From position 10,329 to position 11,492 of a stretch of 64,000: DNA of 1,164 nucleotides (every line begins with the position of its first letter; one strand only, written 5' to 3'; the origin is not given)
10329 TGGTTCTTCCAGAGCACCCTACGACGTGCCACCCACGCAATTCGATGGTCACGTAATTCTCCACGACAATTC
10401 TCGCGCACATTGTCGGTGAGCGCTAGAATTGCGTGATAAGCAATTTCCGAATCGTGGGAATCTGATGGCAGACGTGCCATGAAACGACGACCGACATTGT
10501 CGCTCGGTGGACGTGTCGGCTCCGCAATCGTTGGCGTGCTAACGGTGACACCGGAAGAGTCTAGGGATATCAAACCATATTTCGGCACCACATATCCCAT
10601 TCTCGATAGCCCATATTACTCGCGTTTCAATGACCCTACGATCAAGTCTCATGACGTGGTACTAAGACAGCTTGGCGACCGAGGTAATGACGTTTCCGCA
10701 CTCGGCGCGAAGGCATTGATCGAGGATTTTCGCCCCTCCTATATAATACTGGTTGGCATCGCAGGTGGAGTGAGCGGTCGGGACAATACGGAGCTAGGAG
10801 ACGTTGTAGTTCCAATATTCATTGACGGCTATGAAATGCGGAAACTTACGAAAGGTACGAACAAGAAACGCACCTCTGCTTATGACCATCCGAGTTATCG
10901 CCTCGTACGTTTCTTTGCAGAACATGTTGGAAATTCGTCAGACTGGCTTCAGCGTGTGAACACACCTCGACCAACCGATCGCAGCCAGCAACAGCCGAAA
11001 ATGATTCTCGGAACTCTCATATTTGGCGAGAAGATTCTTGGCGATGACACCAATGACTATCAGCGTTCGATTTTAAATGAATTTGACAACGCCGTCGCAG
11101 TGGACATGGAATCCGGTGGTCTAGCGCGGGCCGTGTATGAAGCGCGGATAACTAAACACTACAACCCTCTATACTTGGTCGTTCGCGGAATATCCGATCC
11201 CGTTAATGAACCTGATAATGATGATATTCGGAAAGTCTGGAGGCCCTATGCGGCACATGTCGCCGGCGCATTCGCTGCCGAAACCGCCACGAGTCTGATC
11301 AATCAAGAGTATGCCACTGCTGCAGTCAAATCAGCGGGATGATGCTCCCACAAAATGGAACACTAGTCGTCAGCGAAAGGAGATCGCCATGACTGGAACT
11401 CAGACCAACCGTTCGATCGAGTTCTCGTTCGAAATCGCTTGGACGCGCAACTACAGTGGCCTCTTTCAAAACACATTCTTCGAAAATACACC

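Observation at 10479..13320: Split bacterial NLR: PNP-fold nucleosidase effector gene followed by a STAND-HEAT NTPase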

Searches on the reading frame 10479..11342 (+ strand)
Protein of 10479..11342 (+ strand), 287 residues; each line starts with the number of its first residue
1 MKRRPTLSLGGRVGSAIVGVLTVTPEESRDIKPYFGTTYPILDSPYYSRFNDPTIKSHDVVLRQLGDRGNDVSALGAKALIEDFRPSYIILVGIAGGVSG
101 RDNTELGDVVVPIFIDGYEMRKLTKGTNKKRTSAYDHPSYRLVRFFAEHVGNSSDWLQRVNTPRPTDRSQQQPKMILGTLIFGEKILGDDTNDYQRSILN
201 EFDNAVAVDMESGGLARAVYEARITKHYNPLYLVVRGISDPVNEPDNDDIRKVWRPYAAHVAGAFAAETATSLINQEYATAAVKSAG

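Call 3: search_protein_families(library=pfam, proteins=[window:10479-11342:+], max_evalue=0.1)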
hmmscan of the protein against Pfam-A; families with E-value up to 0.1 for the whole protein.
window:10479-11342:+ (287 aa): 1 family
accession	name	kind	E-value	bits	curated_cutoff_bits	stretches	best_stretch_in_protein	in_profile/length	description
PF01048.26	PNP_UDP_1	-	5e-13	49.4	25.1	1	18-251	2-217/233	Phosphorylase superfamily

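Call 4: search_protein_families(library=padloc, proteins=[window:10479-11342:+], max_evalue=0.1)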
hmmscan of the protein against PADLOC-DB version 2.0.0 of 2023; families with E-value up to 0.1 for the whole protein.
window:10479-11342:+ (287 aa): 2 families
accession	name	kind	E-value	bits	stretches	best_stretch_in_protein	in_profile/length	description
PDLC04726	PDC-M60C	-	2.7e-15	54.1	1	60-261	198-393/407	-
PDLC00759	Effector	-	5.7e-09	33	1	61-266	293-498/506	PN-superfamily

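Call 6: search_protein_families(library=ncbifam, proteins=[window:10479-11342:+], max_evalue=0.1)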
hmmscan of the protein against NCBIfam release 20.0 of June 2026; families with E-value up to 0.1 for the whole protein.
window:10479-11342:+ (287 aa): 6 families
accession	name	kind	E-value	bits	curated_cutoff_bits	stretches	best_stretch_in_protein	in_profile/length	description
NF004079.0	PRK05584.1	equivalog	3.3e-13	49.7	169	1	48-247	31-205/232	5'-methylthioadenosine/adenosylhomocysteine nucleosidase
TIGR01704.1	MTA_SAH-Nsdase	equivalog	1.6e-06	27.8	73.8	1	60-111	42-90/229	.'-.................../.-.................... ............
TIGR03468.1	HpnG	hypoth_equivalog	8.2e-06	25.5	187.1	1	173-244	98-160/212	hopanoid-associated phosphorylase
TIGR03664.1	fut_nucase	equivalog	5.3e-05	23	124.7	1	68-111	44-85/228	futalosine hydrolase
NF005221.0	PRK06714.1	equivalog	0.0031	17.1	218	0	175-249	140-205/236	S-adenosylhomocysteine nucleosidase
NF005476.0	PRK07077.1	equivalog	0.04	13.2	215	0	150-242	88-173/243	phosphorylase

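Call 10: find_homologous_proteins(query=window:10479-11342:+)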
Query window:10479-11342:+ (287 aa): 543 proteins with E <= 0.001 among 3123 candidates; the best 120 are listed.
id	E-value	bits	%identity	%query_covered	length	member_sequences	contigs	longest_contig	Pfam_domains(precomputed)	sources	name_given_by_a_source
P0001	6.3e-189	644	100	100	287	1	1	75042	PF01048.27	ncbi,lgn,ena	-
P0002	1.7e-100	354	57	86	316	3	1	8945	PF01048.27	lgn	-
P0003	5.4e-99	349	62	87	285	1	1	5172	PF01048.27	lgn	-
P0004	8.5e-96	339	57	93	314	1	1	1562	PF01048.27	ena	-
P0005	7.6e-93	329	55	86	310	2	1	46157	PF01048.27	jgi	jgi:nucleoside phosphorylase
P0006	8.8e-88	312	56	93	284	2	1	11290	PF01048.27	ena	-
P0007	4.6e-86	307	56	92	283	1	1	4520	PF01048.27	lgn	-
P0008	4.0e-84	300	52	92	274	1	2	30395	PF01048.27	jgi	jgi:nucleoside phosphorylase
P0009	3.7e-83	297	56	90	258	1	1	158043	PF01048.27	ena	-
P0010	2.8e-82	294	53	92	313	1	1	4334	PF01048.27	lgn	-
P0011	1.6e-76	275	51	90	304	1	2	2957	PF01048.27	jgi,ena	-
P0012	5.9e-72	260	52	86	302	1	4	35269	PF01048.27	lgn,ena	-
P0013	8.9e-71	257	48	89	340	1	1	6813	PF01048.27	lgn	-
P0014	1.0e-68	250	48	93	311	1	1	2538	PF01048.27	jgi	jgi:nucleoside phosphorylase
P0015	5.4e-68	247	48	93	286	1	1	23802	PF01048.27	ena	-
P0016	4.9e-67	244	47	86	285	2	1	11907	PF01048.27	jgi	jgi:nucleoside phosphorylase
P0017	2.5e-65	239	49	89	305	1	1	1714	PF01048.27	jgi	jgi:nucleoside phosphorylase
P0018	3.4e-64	235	46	85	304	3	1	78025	PF01048.27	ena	-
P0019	9.8e-64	233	47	87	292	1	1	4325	PF01048.27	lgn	-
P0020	2.1e-63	232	57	68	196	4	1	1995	PF01048.27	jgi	jgi:nucleoside phosphorylase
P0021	3.1e-63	232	48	89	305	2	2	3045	PF01048.27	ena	-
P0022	3.9e-63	231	47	87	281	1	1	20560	PF01048.27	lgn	-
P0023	4.2e-63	231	47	87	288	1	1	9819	PF01048.27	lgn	-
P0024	9.8e-63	230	46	87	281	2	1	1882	PF01048.27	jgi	jgi:nucleoside phosphorylase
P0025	2.6e-62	229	46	86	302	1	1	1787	PF01048.27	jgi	jgi:nucleoside phosphorylase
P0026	2.8e-62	229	48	87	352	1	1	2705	PF01048.27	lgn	-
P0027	1.6e-61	226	46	90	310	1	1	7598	PF01048.27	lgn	-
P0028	3.1e-61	225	46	87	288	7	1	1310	PF01048.27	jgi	jgi:nucleoside phosphorylase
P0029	9.9e-61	224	44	86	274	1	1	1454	PF01048.27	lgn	-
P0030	1.6e-58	216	46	93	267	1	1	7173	PF01048.27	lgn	-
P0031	2.1e-56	209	45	87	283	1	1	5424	PF01048.27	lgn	-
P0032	4.4e-56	208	43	90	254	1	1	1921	PF01048.27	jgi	jgi:nucleoside phosphorylase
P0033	7.1e-56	208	40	94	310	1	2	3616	PF01048.27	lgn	-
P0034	2.2e-55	206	40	95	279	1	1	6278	PF01048.27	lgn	-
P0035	1.2e-54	204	42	75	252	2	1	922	PF01048.27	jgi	jgi:nucleoside phosphorylase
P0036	3.3e-54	202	41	87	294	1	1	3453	PF01048.27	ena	-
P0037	1.3e-53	200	41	87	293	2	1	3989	PF01048.27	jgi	jgi:nucleoside phosphorylase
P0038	6.4e-53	198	41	95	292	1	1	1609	PF01048.27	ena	-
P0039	6.7e-53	198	45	79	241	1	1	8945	PF01048.27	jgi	-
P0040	1.1e-52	197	40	86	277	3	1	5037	PF01048.27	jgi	jgi:adenosylhomocysteine nucleosidase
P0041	1.4e-52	197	44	89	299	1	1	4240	PF01048.27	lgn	-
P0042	2.5e-52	196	43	87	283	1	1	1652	PF01048.27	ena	-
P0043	6.3e-52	195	46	80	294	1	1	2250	PF01048.27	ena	-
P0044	1.4e-51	194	41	87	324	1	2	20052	PF01048.27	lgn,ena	-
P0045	2.0e-51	193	41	85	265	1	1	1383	PF01048.27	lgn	-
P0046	2.5e-51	193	38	96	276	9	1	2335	PF01048.27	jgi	jgi:nucleoside phosphorylase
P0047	3.4e-51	192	42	87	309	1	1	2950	PF01048.27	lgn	-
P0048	6.3e-51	191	38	96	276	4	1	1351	PF01048.27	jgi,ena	-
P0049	1.2e-50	191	38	93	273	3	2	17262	PF01048.27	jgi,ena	-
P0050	1.7e-50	190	39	95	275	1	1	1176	PF01048.27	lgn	-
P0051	2.7e-50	189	39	89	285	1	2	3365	PF01048.27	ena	-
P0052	2.7e-50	189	43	90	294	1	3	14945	PF01048.27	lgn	-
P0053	4.4e-50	189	38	86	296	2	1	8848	PF01048.27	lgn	-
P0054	6.4e-50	188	42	89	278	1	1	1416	PF01048.27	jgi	jgi:nucleoside phosphorylase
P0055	6.9e-50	188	43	93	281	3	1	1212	PF01048.27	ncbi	-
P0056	7.3e-50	188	40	92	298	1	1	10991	PF01048.27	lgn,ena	-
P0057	8.3e-50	188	41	90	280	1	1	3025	PF01048.27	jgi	jgi:nucleoside phosphorylase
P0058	9.8e-50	187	43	86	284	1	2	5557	PF01048.27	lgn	-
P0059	2.4e-49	186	42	86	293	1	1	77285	PF01048.27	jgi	jgi:nucleoside phosphorylase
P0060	3.1e-49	186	37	93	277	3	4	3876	PF01048.27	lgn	-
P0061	3.5e-49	186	37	96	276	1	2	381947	PF01048.27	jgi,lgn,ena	-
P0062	3.6e-49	186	39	90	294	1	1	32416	PF01048.27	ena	-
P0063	6.7e-49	185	41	93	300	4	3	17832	PF01048.27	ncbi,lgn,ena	-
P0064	7.9e-49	185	44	83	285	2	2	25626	PF01048.27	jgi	-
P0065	2.2e-48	183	40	87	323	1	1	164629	PF01048.27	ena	-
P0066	7.0e-48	181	41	86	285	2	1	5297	PF01048.27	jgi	-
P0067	9.6e-48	181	44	86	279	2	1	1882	PF01048.27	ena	-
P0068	1.2e-47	181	39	93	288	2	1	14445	PF01048.27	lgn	-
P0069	1.2e-47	181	38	87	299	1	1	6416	PF01048.27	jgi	jgi:nucleoside phosphorylase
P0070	1.2e-47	181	42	90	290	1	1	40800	PF01048.27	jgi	jgi:nucleoside phosphorylase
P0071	3.2e-47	179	41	90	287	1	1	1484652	PF01048.27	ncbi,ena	-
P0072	4.2e-47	179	39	85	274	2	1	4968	PF01048.27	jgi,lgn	jgi:nucleoside phosphorylase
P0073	5.4e-47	178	41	90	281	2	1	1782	PF01048.27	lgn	-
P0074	5.7e-47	178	40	85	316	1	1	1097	PF01048.27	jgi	jgi:nucleoside phosphorylase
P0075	9.4e-47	178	43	86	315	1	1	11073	PF01048.27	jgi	jgi:nucleoside phosphorylase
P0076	1.1e-46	177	39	86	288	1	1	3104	PF01048.27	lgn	-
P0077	1.7e-46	177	39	96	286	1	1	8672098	PF01048.27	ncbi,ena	-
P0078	2.2e-46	177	36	96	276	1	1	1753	PF01048.27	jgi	jgi:adenosylhomocysteine nucleosidase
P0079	3.1e-46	176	40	90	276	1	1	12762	PF01048.27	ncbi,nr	ncbi:hypothetical protein EON81_06445 [bacterium]|nr:MAG: hypothetical protein EON81_06445 [bacteriu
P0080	6.5e-46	175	40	83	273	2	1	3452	PF01048.27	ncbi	-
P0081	8.5e-46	175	39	93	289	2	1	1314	PF01048.27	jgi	-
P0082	1.0e-45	174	39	91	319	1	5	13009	PF01048.27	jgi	jgi:nucleoside phosphorylase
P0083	1.6e-45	174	38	97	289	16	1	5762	PF01048.27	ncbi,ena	-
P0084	5.0e-45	172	38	92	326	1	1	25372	PF01048.27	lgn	-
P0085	9.1e-45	171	43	81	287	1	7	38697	PF01048.27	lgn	-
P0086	9.7e-45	171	45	70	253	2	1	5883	PF01048.27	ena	-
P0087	1.0e-44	171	39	87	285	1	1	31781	PF01048.27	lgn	-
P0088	1.8e-44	170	39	82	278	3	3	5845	PF01048.27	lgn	-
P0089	2.4e-44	170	36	92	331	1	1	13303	PF01048.27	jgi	jgi:nucleoside phosphorylase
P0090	3.5e-44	169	41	90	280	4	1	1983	PF01048.27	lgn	-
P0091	4.5e-44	169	38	86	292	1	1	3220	PF01048.27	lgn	-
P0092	5.9e-44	169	38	92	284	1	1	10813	PF01048.27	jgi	jgi:nucleoside phosphorylase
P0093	6.3e-44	168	37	93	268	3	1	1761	PF01048.27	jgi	jgi:nucleoside phosphorylase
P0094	7.2e-44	168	36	92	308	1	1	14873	PF01048.27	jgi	jgi:nucleoside phosphorylase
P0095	1.0e-43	168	39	93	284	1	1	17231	PF01048.27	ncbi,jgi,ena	-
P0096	1.9e-43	167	38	94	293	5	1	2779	PF01048.27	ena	-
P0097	4.1e-43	166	39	92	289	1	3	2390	PF01048.27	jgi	jgi:nucleoside phosphorylase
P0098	7.1e-43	165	40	86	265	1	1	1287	PF01048.27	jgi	jgi:nucleoside phosphorylase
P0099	9.1e-43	165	38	92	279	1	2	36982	PF01048.27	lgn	-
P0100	2.7e-42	163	45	66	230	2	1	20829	PF01048.27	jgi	jgi:nucleoside phosphorylase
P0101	4.2e-42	162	39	86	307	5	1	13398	PF01048.27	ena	-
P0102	5.2e-42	162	37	87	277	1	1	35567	PF01048.27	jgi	jgi:nucleoside phosphorylase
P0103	5.8e-42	162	38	92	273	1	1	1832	PF01048.27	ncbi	-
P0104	7.2e-42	162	38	90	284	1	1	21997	PF01048.27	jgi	jgi:nucleoside phosphorylase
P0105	7.4e-42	162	35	92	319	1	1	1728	PF01048.27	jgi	jgi:nucleoside phosphorylase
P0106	9.7e-42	161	40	86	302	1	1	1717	PF01048.27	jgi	jgi:nucleoside phosphorylase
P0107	1.3e-41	161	38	86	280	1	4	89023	PF01048.27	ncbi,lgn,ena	-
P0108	1.9e-41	160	37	86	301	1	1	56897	PF01048.27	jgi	jgi:nucleoside phosphorylase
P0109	2.0e-41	160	39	83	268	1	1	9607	PF01048.27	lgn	-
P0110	2.3e-41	160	39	84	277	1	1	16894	PF01048.27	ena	-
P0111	3.3e-41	159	39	94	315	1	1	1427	PF01048.27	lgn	-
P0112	4.9e-41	159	40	83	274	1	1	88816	PF01048.27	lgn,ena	-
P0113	5.6e-41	159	35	92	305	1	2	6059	PF01048.27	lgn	-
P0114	6.6e-41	159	41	89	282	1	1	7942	PF01048.27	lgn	-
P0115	1.4e-40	157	35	93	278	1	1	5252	PF01048.27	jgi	jgi:nucleoside phosphorylase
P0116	1.9e-40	157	35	86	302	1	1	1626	PF01048.27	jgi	jgi:nucleoside phosphorylase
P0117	2.4e-40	157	44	68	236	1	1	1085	PF01048.27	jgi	jgi:nucleoside phosphorylase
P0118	3.3e-40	156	38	92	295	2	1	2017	PF01048.27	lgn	-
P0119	3.6e-40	156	37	86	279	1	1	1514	PF01048.27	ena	-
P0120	3.9e-40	156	39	77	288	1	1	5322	PF01048.27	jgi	jgi:nucleoside phosphorylase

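Call 31: search_solved_structures(query=window:10479-11342:+, max_evalue=0.01, show_alignments=2)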
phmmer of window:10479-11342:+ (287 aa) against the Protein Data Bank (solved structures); distinct sequences matched with E-value up to 0.01: 19.
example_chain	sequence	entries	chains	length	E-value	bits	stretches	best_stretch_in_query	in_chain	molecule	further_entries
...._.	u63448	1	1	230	4.5e-07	32.7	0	169-244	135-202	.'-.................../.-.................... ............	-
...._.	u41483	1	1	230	5.2e-07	32.5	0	169-244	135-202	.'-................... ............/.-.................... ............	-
1zos_A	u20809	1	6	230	2.4e-05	27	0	18-112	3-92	5'-methylthioadenosine / S-adenosylhomocysteine nucleosidase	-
4wkb_A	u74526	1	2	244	3.3e-05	26.6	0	52-113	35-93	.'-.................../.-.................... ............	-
3dp9_A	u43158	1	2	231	3.4e-05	26.5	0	52-113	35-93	MTA/SAH nucleosidase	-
4x24_A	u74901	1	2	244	3.9e-05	26.3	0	52-113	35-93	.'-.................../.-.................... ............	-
4qez_B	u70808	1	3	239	5.6e-05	25.8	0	50-115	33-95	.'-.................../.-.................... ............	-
4l0m_A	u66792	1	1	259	8.3e-05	25.2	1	19-252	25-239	putative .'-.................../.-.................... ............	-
4g41_A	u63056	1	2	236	0.00017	24.3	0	12-112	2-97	MTA/SAH nucleosidase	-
4f1w_A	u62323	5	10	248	0.00021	23.9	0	68-111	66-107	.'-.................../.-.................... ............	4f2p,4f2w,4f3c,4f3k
3mms_A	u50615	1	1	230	0.00036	23.1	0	19-112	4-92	5'-methylthioadenosine / S-adenosylhomocysteine nucleosidase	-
5ue1_A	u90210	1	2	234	0.00041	23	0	50-115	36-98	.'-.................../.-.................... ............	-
3o4v_A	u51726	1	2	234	0.00052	22.6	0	68-111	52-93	MTA/SAH nucleosidase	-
6po4_A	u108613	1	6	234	0.00056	22.5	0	55-112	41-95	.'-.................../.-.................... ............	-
1jys_A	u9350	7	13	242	0.00057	22.5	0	68-111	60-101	MTA/SAH nucleosidase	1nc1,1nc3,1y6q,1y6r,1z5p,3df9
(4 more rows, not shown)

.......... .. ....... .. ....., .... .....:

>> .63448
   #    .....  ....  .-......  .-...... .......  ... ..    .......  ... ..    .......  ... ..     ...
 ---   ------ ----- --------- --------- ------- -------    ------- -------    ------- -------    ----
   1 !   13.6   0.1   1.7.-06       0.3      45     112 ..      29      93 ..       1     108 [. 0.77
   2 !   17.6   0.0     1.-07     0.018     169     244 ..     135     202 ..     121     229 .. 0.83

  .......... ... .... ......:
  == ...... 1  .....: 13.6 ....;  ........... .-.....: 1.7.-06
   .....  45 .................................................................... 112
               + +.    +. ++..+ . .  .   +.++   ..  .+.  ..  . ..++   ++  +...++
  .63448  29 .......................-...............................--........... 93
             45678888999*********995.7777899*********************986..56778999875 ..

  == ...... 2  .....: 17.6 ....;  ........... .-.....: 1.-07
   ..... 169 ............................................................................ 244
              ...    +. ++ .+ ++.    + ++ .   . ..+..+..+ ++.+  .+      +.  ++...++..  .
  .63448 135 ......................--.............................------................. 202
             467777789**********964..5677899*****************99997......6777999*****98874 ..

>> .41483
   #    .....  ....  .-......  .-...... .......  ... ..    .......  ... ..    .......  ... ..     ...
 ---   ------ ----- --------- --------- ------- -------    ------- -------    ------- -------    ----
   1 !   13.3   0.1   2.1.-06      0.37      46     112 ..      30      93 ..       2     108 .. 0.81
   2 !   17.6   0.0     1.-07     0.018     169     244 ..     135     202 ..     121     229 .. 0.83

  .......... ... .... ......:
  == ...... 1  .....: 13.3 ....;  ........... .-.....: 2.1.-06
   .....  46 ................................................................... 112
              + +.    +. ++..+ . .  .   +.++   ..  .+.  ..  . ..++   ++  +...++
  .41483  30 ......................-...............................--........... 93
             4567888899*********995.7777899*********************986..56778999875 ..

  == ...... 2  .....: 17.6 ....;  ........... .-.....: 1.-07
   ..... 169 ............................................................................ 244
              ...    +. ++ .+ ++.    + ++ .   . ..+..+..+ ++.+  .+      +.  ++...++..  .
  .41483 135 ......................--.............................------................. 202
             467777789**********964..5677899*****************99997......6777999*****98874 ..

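Call 36: find_related_loci(query=A2, collection=metagenome_contigs, flank=6000)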
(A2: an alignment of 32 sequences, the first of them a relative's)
Query A2 (287 aa) in metagenome_contigs; peptide patterns used: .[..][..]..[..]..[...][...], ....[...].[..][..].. (x = any residue, [..] = any of these).
600 stretches matched a pattern (row limit reached: there are more); 169 encode a relative of the query (tblastn E <= 1e-3); the best 80 are kept; 80 distinct loci.
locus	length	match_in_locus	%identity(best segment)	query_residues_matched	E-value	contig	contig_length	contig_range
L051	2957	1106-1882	51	9-267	2e-81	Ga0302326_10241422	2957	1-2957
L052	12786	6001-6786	49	9-274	2e-67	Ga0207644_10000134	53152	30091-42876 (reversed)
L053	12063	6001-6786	49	9-274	2e-67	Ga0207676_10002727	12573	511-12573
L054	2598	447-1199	48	3-257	3e-67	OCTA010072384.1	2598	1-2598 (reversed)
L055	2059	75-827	45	1-255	1e-63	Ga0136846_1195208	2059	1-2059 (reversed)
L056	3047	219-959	47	7-257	6e-59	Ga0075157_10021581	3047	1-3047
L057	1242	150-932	43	9-265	6e-61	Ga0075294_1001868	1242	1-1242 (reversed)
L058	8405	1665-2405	41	11-257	4e-57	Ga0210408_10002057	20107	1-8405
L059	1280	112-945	38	5-282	6e-60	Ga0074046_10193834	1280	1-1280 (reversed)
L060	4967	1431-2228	41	11-257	3e-56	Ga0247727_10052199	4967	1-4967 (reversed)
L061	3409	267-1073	38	8-277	6e-56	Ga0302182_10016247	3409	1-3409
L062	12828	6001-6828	38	7-282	7e-55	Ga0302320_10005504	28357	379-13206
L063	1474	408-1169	43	18-276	3e-56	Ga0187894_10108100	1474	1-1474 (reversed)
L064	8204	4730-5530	38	11-278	1e-53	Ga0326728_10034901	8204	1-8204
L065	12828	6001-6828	37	7-282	1e-53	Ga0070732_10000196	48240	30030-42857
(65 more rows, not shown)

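Call 61: search_solved_structures(query=A2, max_evalue=0.001)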
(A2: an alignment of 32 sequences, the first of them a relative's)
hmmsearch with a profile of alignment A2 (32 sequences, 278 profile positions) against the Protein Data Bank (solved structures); distinct sequences matched with E-value up to 0.001: 28.
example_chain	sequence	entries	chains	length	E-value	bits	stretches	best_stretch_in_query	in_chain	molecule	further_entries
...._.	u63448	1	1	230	1.6e-16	63.7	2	154-240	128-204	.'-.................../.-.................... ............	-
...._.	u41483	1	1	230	2.3e-16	63.2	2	154-240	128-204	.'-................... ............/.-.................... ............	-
4l0m_A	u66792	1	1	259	3.7e-15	59.3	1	14-265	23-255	putative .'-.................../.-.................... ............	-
4qez_B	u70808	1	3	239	4.3e-15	59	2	14-115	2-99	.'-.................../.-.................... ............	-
4wkb_A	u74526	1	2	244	7.4e-14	55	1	14-268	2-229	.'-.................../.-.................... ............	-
3dp9_A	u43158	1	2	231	1e-13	54.5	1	14-267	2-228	MTA/SAH nucleosidase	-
4x24_A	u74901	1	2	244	1.4e-13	54.1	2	14-114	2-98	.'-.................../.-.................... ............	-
4f1w_A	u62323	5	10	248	1.3e-12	51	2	12-115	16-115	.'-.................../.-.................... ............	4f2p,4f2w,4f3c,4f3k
4g41_A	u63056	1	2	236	1.3e-12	50.9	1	8-115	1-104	MTA/SAH nucleosidase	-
1jys_A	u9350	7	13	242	9.8e-12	48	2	14-115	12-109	MTA/SAH nucleosidase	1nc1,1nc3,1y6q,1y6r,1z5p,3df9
3o4v_A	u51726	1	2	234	1e-11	47.9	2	14-115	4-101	MTA/SAH nucleosidase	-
4wkc_A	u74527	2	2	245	1.4e-11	47.5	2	14-115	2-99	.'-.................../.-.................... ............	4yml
5ue1_A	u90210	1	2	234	1.8e-11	47.2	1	14-240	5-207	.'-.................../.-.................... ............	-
1z5n_A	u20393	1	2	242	9.4e-11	44.8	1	172-267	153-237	MTA/SAH nucleosidase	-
5dk6_A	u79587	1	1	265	9.9e-11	44.7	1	15-239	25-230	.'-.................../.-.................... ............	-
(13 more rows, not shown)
